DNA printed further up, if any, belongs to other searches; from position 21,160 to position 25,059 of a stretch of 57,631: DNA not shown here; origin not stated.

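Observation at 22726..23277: Complete histidine-phosphatase (PGAM-like) domain inserted in-frame inside isoleucyl-tRNA synthetase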

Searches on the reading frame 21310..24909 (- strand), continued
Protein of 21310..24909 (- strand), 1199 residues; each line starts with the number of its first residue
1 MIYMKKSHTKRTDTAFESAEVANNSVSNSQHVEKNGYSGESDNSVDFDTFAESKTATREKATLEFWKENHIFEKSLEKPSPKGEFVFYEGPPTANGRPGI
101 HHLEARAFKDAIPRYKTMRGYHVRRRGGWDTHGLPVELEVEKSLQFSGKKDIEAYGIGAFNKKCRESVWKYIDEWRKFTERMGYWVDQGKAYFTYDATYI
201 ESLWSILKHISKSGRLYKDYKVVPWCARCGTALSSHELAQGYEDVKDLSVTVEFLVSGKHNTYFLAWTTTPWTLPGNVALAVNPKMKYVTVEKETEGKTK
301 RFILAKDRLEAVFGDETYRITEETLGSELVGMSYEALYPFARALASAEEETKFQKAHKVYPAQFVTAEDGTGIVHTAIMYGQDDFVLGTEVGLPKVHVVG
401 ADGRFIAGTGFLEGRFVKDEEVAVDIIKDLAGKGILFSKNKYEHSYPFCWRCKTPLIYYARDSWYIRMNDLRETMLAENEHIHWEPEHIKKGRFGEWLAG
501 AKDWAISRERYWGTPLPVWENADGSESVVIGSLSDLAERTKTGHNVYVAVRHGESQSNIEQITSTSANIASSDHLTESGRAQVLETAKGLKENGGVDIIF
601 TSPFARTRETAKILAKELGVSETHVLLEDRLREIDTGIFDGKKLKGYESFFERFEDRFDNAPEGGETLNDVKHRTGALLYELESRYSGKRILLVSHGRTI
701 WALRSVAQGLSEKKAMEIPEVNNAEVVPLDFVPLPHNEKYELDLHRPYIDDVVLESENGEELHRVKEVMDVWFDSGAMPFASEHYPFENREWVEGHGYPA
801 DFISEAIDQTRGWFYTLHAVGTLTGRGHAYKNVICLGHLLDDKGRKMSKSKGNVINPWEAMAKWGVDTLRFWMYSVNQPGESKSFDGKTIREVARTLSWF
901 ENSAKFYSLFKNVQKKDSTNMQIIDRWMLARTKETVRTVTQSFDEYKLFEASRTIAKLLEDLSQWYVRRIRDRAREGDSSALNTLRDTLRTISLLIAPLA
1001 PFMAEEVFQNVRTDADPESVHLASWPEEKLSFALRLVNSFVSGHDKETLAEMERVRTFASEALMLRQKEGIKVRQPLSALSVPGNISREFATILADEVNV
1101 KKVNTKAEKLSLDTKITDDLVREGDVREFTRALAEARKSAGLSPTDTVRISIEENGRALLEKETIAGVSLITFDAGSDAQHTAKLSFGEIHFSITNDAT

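Call 5: find_homologous_proteins(query=window:21310-24909:-, max_evalue=1e-10)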
Query window:21310-24909:- (1199 aa): 8000 proteins with E <= 1e-10 among 8000 candidates; the best 120 are listed.
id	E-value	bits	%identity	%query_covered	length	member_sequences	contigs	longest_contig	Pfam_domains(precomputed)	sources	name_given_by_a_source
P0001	0.0e+0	2753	100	100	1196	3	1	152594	PF09334.18,PF08264.20,PF00133.29,PF19302.5,PF00300.28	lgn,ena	-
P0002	0.0e+0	1968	73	96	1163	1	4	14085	PF09334.18,PF08264.20,PF00133.29,PF19302.5,PF00300.28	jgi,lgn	-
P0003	0.0e+0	1902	70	96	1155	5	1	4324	PF09334.18,PF08264.20,PF00133.29,PF19302.5,PF00300.28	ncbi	-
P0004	0.0e+0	1864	69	96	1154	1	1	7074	PF09334.18,PF08264.20,PF00133.29,PF19302.5,PF00300.28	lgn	-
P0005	0.0e+0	1847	68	96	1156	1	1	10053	PF09334.18,PF08264.20,PF00133.29,PF19302.5,PF00300.28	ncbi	-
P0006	0.0e+0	1782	66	96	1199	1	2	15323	PF09334.18,PF08264.20,PF00133.29,PF19302.5,PF00300.28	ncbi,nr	ncbi:MAG TPA: isoleucine--tRNA ligase [Candidatus Kaiserbacteria bacterium]|nr:isoleucine--tRNA liga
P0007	0.0e+0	1777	67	96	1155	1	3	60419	PF09334.18,PF08264.20,PF00133.29,PF19302.5,PF00300.28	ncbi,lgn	-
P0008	0.0e+0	1611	61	96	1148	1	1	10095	PF09334.18,PF08264.20,PF00133.29,PF19302.5,PF00300.28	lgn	-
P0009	0.0e+0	1611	61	95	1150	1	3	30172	PF09334.18,PF08264.20,PF00133.29,PF19302.5,PF00300.28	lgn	-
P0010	0.0e+0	1606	62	94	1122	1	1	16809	PF09334.18,PF08264.20,PF00133.29,PF00300.28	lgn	-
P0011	0.0e+0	1604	61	96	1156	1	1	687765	PF09334.18,PF08264.20,PF00133.29,PF19302.5,PF00300.28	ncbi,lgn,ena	-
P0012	0.0e+0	1603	61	96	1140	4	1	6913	PF09334.18,PF08264.20,PF00133.29,PF19302.5,PF00300.28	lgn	-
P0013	0.0e+0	1601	61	96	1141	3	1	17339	PF09334.18,PF08264.20,PF00133.29,PF00300.28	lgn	-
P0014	0.0e+0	1599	61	96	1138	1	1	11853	PF09334.18,PF08264.20,PF00133.29,PF19302.5,PF00300.28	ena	-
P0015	0.0e+0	1592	60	96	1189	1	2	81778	PF09334.18,PF08264.20,PF00133.29,PF19302.5,PF00300.28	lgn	-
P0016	0.0e+0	1591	61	95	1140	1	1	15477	PF09334.18,PF08264.20,PF00133.29,PF19302.5,PF00300.28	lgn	-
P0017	0.0e+0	1590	60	96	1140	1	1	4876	PF09334.18,PF08264.20,PF00133.29,PF19302.5,PF00300.28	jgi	jgi:isoleucyl-tRNA synthetase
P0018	0.0e+0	1585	61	96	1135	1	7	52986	PF09334.18,PF08264.20,PF00133.29,PF19302.5,PF00300.28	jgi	jgi:isoleucyl-tRNA synthetase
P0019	0.0e+0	1582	60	96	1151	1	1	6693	PF09334.18,PF08264.20,PF00133.29,PF00300.28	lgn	-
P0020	0.0e+0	1575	60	96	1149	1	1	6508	PF09334.18,PF08264.20,PF00133.29,PF19302.5,PF00300.28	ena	-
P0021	0.0e+0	1574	60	96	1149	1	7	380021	PF09334.18,PF08264.20,PF00133.29,PF19302.5,PF00300.28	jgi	jgi:isoleucyl-tRNA synthetase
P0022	0.0e+0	1573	60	96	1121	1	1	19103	PF09334.18,PF08264.20,PF00133.29,PF00300.28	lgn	-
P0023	0.0e+0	1571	60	96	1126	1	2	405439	PF09334.18,PF08264.20,PF00133.29,PF19302.5,PF00300.28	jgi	-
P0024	0.0e+0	1571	60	96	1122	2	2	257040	PF09334.18,PF08264.20,PF00133.29,PF19302.5,PF00300.28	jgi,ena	jgi:isoleucyl-tRNA synthetase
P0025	0.0e+0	1568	60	96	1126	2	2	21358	PF09334.18,PF08264.20,PF00133.29,PF19302.5,PF00300.28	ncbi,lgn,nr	ncbi:MAG: isoleucyl-tRNA synthetase [Patescibacteria group bacterium]|nr:isoleucyl-tRNA synthetase [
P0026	0.0e+0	1567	60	96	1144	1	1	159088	PF09334.18,PF08264.20,PF00133.29,PF19302.5,PF00300.28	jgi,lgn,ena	-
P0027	0.0e+0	1567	60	96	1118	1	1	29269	PF09334.18,PF08264.20,PF00133.29,PF00300.28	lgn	-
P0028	0.0e+0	1567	61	96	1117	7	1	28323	PF09334.18,PF08264.20,PF00133.29,PF00300.28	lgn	-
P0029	0.0e+0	1565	60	96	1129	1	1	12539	PF09334.18,PF08264.20,PF00133.29,PF00300.28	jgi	-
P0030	0.0e+0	1563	64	91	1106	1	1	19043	PF09334.18,PF08264.20,PF00133.29,PF00300.28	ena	-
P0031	0.0e+0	1561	59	96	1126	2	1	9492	PF09334.18,PF08264.20,PF00133.29,PF00300.28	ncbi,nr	ncbi:MAG: class I tRNA ligase family protein [bacterium]|nr:class I tRNA ligase family protein [bact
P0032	0.0e+0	1558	60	96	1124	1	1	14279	PF09334.18,PF08264.20,PF00133.29,PF00300.28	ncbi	-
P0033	0.0e+0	1555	60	96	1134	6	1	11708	PF09334.18,PF08264.20,PF00133.29,PF19302.5,PF00300.28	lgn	-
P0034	0.0e+0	1550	59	96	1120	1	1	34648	PF09334.18,PF08264.20,PF00133.29,PF19302.5,PF00300.28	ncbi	-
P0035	0.0e+0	1549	62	94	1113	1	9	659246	PF09334.18,PF08264.20,PF00133.29,PF00300.28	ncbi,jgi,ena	-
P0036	0.0e+0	1547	59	95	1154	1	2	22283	PF09334.18,PF08264.20,PF00133.29,PF19302.5,PF00300.28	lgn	-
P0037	0.0e+0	1545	59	96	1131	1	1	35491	PF09334.18,PF08264.20,PF00133.29,PF00300.28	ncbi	-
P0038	0.0e+0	1544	59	96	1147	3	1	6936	PF09334.18,PF08264.20,PF00133.29,PF19302.5,PF00300.28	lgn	-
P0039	0.0e+0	1544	59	95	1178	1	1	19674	PF09334.18,PF08264.20,PF00133.29,PF19302.5,PF00300.28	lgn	-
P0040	0.0e+0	1543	59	95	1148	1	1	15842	PF09334.18,PF08264.20,PF00133.29,PF19302.5,PF00300.28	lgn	-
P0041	0.0e+0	1543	59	96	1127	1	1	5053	PF09334.18,PF08264.20,PF00133.29,PF00300.28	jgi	-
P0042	0.0e+0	1542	60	96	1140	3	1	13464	PF09334.18,PF08264.20,PF00133.29,PF19302.5,PF00300.28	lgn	-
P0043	0.0e+0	1539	62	91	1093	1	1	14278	PF09334.18,PF08264.20,PF00133.29,PF00300.28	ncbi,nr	ncbi:MAG TPA: class I tRNA ligase family protein, partial [Candidatus Paceibacterota bacterium]|nr:c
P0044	0.0e+0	1538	60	96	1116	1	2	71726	PF09334.18,PF08264.20,PF00133.29,PF00300.28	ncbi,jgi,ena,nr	ncbi:MAG TPA: class I tRNA ligase family protein [Candidatus Paceibacterota bacterium]|nr:class I tR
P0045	0.0e+0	1537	59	96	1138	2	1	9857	PF09334.18,PF08264.20,PF00133.29,PF19302.5,PF00300.28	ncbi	-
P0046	0.0e+0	1537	60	94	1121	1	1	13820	PF09334.18,PF08264.20,PF00133.29,PF19302.5,PF00300.28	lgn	-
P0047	0.0e+0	1536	60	95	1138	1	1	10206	PF09334.18,PF08264.20,PF00133.29,PF19302.5,PF00300.28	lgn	-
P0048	0.0e+0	1536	60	96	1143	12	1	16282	PF09334.18,PF08264.20,PF00133.29,PF19302.5,PF00300.28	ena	-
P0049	0.0e+0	1535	61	92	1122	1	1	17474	PF09334.18,PF08264.20,PF00133.29,PF00300.28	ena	-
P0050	0.0e+0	1534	59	96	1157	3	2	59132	PF09334.18,PF08264.20,PF00133.29,PF19302.5,PF00300.28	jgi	-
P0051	0.0e+0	1534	59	95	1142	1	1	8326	PF09334.18,PF08264.20,PF00133.29,PF19302.5,PF00300.28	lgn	-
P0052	0.0e+0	1533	59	95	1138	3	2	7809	PF09334.18,PF08264.20,PF00133.29,PF19302.5,PF00300.28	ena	-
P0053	0.0e+0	1533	60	96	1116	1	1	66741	PF09334.18,PF08264.20,PF00133.29,PF00300.28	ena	-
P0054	0.0e+0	1533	59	96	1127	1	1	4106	PF09334.18,PF08264.20,PF00133.29,PF19302.5,PF00300.28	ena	-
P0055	0.0e+0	1533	59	96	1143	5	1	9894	PF09334.18,PF08264.20,PF00133.29,PF19302.5,PF00300.28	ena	-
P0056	0.0e+0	1532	59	96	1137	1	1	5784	PF09334.18,PF08264.20,PF00133.29,PF19302.5,PF00300.28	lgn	-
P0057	0.0e+0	1531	60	96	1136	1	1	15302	PF09334.18,PF08264.20,PF00133.29,PF19302.5,PF00300.28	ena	-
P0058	0.0e+0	1530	61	91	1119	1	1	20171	PF09334.18,PF08264.20,PF00133.29,PF00300.28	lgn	-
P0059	0.0e+0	1530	60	95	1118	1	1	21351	PF09334.18,PF08264.20,PF00133.29,PF19302.5,PF00300.28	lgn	-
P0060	0.0e+0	1529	59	96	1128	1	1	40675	PF09334.18,PF08264.20,PF00133.29,PF00300.28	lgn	-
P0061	0.0e+0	1528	60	93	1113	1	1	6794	PF09334.18,PF08264.20,PF00133.29,PF00300.28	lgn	-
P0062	0.0e+0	1528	59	96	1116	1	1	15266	PF09334.18,PF08264.20,PF00133.29,PF19302.5,PF00300.28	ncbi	-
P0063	0.0e+0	1527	58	95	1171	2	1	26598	PF09334.18,PF08264.20,PF00133.29,PF00300.28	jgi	jgi:isoleucyl-tRNA synthetase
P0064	0.0e+0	1526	58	96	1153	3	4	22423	PF09334.18,PF08264.20,PF00133.29,PF19302.5,PF00300.28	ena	-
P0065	0.0e+0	1525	60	93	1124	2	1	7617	PF09334.18,PF08264.20,PF00133.29,PF00300.28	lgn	-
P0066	0.0e+0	1525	59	96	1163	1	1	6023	PF09334.18,PF08264.20,PF00133.29,PF19302.5,PF00300.28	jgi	jgi:isoleucyl-tRNA synthetase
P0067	0.0e+0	1525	58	96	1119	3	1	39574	PF09334.18,PF08264.20,PF00133.29,PF19302.5,PF00300.28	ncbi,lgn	-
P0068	0.0e+0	1524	59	96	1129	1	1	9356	PF09334.18,PF08264.20,PF00133.29,PF00300.28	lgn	-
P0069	0.0e+0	1524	59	96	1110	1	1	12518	PF09334.18,PF08264.20,PF00133.29,PF00300.28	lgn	-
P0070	0.0e+0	1523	60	92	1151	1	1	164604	PF09334.18,PF08264.20,PF00133.29,PF19302.5,PF00300.28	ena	-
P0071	0.0e+0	1523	60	96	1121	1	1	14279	PF09334.18,PF08264.20,PF00133.29,PF00300.28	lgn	-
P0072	0.0e+0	1522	59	96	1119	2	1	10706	PF09334.18,PF01406.26,PF08264.20,PF00133.29,PF19302.5,PF00300.28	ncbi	-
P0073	0.0e+0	1519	58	96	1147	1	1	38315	PF09334.18,PF08264.20,PF00133.29,PF00300.28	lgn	-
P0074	0.0e+0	1518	60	93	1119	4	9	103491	PF09334.18,PF08264.20,PF00133.29,PF00300.28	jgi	jgi:isoleucyl-tRNA synthetase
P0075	0.0e+0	1518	60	92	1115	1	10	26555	PF09334.18,PF08264.20,PF00133.29,PF19302.5,PF00300.28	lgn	-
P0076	0.0e+0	1517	59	96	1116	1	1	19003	PF09334.18,PF08264.20,PF00133.29,PF19302.5,PF00300.28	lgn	-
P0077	0.0e+0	1516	59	96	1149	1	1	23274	PF09334.18,PF08264.20,PF00133.29,PF19302.5,PF00300.28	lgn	-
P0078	0.0e+0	1516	59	96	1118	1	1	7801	PF09334.18,PF08264.20,PF00133.29,PF00300.28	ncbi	-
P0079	0.0e+0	1516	59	96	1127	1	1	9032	PF09334.18,PF08264.20,PF00133.29,PF00300.28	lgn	-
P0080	0.0e+0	1515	58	96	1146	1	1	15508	PF09334.18,PF08264.20,PF00133.29,PF19302.5,PF00300.28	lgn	-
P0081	0.0e+0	1515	59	95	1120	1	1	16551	PF09334.18,PF08264.20,PF00133.29,PF19302.5,PF00300.28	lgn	-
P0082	0.0e+0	1515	59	95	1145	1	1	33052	PF09334.18,PF08264.20,PF00133.29,PF00300.28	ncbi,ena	-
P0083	0.0e+0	1514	59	95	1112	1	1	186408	PF09334.18,PF08264.20,PF00133.29,PF00300.28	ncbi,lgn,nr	ncbi:MAG: isoleucyl-tRNA synthetase, isoleucyl-tRNA synthetase [Parcubacteria group bacterium]|nr:is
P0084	0.0e+0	1514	59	95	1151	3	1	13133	PF09334.18,PF08264.20,PF00133.29,PF19302.5,PF00300.28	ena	-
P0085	0.0e+0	1513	57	96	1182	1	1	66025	PF09334.18,PF08264.20,PF00133.29,PF00300.28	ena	-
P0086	0.0e+0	1513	58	95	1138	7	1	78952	PF09334.18,PF08264.20,PF00133.29,PF19302.5,PF00300.28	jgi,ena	-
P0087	0.0e+0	1513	58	96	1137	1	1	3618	PF09334.18,PF08264.20,PF00133.29,PF19302.5,PF00300.28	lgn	-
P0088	0.0e+0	1513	57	96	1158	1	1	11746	PF09334.18,PF08264.20,PF00133.29,PF19302.5,PF00300.28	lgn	-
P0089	0.0e+0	1512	58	96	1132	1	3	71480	PF09334.18,PF08264.20,PF00133.29,PF00300.28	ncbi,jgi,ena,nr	ncbi:MAG TPA: class I tRNA ligase family protein [Candidatus Paceibacterota bacterium]|nr:class I tR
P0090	0.0e+0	1512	58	96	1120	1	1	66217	PF09334.18,PF08264.20,PF00133.29,PF00300.28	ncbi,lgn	ncbi:hypothetical protein BH11PAT2_BH11PAT2_07750 [soil metagenome]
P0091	0.0e+0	1512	59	95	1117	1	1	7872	PF09334.18,PF08264.20,PF00133.29,PF00300.28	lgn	-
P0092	0.0e+0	1511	59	96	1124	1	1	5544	PF09334.18,PF08264.20,PF00133.29,PF19302.5,PF00300.28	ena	-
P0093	0.0e+0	1511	58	96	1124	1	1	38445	PF09334.18,PF08264.20,PF00133.29,PF00300.28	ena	-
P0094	0.0e+0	1510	59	96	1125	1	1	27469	PF09334.18,PF08264.20,PF00133.29,PF00300.28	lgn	-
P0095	0.0e+0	1510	59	96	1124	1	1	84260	PF09334.18,PF08264.20,PF00133.29,PF00300.28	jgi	jgi:isoleucyl-tRNA synthetase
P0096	0.0e+0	1510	58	96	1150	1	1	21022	PF09334.18,PF08264.20,PF00133.29,PF19302.5,PF00300.28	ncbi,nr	ncbi:MAG TPA: class I tRNA ligase family protein [Candidatus Paceibacterota bacterium]|nr:class I tR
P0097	0.0e+0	1510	59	96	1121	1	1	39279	PF09334.18,PF08264.20,PF00133.29,PF00300.28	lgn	-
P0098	0.0e+0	1508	58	96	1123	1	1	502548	PF09334.18,PF08264.20,PF00133.29,PF00300.28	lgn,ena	-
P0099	0.0e+0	1508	59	96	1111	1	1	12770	PF09334.18,PF08264.20,PF00133.29,PF00300.28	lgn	-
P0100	0.0e+0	1508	58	96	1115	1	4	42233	PF09334.18,PF08264.20,PF00133.29,PF00300.28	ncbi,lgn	ncbi:MAG: class I tRNA ligase family protein [Candidatus Paceibacterota bacterium]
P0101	0.0e+0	1507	58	96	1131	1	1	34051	PF09334.18,PF08264.20,PF00133.29,PF00300.28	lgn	-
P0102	0.0e+0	1506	58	96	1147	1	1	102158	PF09334.18,PF08264.20,PF00133.29,PF19302.5,PF00300.28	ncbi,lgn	ncbi:MAG: class I tRNA ligase family protein [Patescibacteria group bacterium]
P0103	0.0e+0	1506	58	96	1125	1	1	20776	PF09334.18,PF08264.20,PF00133.29,PF00300.28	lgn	-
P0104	0.0e+0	1506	58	96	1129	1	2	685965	PF09334.18,PF08264.20,PF00133.29,PF00300.28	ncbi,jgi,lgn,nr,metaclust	ncbi:MAG: isoleucyl-tRNA synthetase [Parcubacteria bacterium C7867-004]|nr:MAG: isoleucyl-tRNA synth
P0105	0.0e+0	1505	59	96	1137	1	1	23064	PF09334.18,PF08264.20,PF00133.29,PF00300.28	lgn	-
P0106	0.0e+0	1504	58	96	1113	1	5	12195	PF09334.18,PF08264.20,PF00133.29,PF00300.28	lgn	-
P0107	0.0e+0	1504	58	96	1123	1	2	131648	PF09334.18,PF08264.20,PF00133.29,PF00300.28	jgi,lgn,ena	-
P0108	0.0e+0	1504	58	96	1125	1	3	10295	PF09334.18,PF08264.20,PF00133.29,PF00300.28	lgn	-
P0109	0.0e+0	1503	58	96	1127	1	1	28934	PF09334.18,PF08264.20,PF00133.29,PF19302.5,PF00300.28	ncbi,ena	-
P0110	0.0e+0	1502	57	96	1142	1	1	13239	PF09334.18,PF08264.20,PF00133.29,PF19302.5,PF00300.28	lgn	-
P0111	0.0e+0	1502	58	96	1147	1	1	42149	PF09334.18,PF08264.20,PF00133.29,PF19302.5,PF00300.28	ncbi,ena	-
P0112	0.0e+0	1502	58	97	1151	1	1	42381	PF09334.18,PF08264.20,PF00133.29,PF19302.5,PF00300.28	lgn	-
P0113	0.0e+0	1501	59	94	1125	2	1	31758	PF09334.18,PF08264.20,PF00133.29,PF19302.5,PF00300.28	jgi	jgi:isoleucyl-tRNA synthetase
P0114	0.0e+0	1501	59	93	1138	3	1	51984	PF09334.18,PF08264.20,PF00133.29,PF19302.5,PF00300.28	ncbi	-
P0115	0.0e+0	1501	59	96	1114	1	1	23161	PF09334.18,PF08264.20,PF00133.29,PF19302.5,PF00300.28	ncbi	-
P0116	0.0e+0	1500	57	96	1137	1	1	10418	PF09334.18,PF08264.20,PF00133.29,PF19302.5,PF00300.28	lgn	-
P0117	0.0e+0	1500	59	92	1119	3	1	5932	PF09334.18,PF08264.20,PF00133.29,PF00300.28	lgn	-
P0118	0.0e+0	1500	58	95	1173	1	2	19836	PF09334.18,PF08264.20,PF00133.29,PF19302.5,PF00300.28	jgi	jgi:isoleucyl-tRNA synthetase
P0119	0.0e+0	1499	58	96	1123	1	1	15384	PF09334.18,PF08264.20,PF00133.29,PF19302.5,PF00300.28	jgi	jgi:isoleucyl-tRNA synthetase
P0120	0.0e+0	1499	59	93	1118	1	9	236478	PF09334.18,PF08264.20,PF00133.29,PF00300.28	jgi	jgi:isoleucyl-tRNA synthetase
